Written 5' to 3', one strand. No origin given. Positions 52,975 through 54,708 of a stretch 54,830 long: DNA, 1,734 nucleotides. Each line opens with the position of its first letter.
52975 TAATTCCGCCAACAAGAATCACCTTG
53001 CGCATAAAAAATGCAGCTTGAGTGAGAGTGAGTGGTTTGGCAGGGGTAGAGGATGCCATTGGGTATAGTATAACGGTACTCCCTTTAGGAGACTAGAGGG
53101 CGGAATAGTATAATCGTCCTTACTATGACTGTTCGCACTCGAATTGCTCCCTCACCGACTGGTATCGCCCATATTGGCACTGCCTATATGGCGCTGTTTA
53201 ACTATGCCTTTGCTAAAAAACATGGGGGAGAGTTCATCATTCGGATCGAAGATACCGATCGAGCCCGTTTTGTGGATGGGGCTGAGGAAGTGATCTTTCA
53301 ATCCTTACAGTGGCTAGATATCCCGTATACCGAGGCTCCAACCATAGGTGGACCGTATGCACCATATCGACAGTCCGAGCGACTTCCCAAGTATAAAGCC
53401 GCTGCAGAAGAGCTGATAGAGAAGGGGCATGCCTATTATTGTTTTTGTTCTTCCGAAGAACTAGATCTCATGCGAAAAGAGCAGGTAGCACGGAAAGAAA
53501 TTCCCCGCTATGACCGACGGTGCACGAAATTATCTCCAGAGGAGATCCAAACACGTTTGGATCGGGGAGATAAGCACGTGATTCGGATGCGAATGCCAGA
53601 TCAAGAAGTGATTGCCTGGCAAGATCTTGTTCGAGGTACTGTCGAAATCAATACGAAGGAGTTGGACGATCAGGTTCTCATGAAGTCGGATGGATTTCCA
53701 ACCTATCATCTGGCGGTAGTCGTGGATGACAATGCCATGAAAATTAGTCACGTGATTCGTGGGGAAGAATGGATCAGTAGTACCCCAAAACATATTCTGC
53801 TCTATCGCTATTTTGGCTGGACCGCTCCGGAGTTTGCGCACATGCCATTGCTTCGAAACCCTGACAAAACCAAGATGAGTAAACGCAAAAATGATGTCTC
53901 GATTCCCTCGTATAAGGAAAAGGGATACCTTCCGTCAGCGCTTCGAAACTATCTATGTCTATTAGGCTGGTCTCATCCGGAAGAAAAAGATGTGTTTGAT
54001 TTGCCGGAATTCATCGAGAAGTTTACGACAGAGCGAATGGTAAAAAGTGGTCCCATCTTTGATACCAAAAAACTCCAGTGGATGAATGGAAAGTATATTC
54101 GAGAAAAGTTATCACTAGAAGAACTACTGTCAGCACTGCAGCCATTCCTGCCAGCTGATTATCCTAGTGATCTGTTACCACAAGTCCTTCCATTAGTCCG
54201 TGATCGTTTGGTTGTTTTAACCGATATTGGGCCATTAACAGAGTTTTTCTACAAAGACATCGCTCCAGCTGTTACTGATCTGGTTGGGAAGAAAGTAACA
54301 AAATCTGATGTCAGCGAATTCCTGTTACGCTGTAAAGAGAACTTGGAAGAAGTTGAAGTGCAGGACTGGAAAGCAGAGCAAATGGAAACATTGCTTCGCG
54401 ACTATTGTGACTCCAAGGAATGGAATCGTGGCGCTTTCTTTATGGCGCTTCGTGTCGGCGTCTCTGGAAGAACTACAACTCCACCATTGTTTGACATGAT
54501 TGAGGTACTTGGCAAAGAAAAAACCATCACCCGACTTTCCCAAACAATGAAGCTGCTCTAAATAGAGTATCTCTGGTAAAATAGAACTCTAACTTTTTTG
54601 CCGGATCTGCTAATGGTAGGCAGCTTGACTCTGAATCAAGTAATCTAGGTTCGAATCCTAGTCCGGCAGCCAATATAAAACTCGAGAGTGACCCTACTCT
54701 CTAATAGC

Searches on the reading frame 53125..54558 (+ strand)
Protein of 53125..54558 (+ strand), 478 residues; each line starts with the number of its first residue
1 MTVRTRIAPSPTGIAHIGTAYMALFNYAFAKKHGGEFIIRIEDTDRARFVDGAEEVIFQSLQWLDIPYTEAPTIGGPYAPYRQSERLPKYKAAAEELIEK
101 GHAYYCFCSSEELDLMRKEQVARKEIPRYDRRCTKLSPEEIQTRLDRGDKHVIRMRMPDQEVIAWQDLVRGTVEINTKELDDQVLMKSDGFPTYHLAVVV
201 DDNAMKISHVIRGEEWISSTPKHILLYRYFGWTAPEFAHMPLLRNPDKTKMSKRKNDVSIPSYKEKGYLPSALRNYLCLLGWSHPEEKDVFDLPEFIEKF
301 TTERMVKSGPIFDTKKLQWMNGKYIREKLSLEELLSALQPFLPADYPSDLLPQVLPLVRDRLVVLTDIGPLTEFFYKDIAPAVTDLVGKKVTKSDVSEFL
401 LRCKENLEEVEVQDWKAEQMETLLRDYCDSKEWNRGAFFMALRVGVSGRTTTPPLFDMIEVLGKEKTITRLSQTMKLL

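Call 32: search_protein_families(library=pfam, proteins=[window:53125-54558:+])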
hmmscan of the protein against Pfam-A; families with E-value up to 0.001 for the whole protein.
window:53125-54558:+ (478 aa): 2 families
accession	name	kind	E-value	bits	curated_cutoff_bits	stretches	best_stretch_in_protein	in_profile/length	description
PF00749.27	tRNA-synt_1c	-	6.3e-113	377.3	23.4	1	3-319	2-314/314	tRNA synthetases class I (E and Q), catalytic domain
PF19269.4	Anticodon_2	-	2.7e-27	96.3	23.6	1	334-474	2-140/141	Anticodon binding domain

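Call 40: find_encoding_contigs(protein=window:53125-54558:+, flank=10000, max_places=3)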
Protein window:53125-54558:+ (478 aa): no gene with exactly this product is on record in the collection.
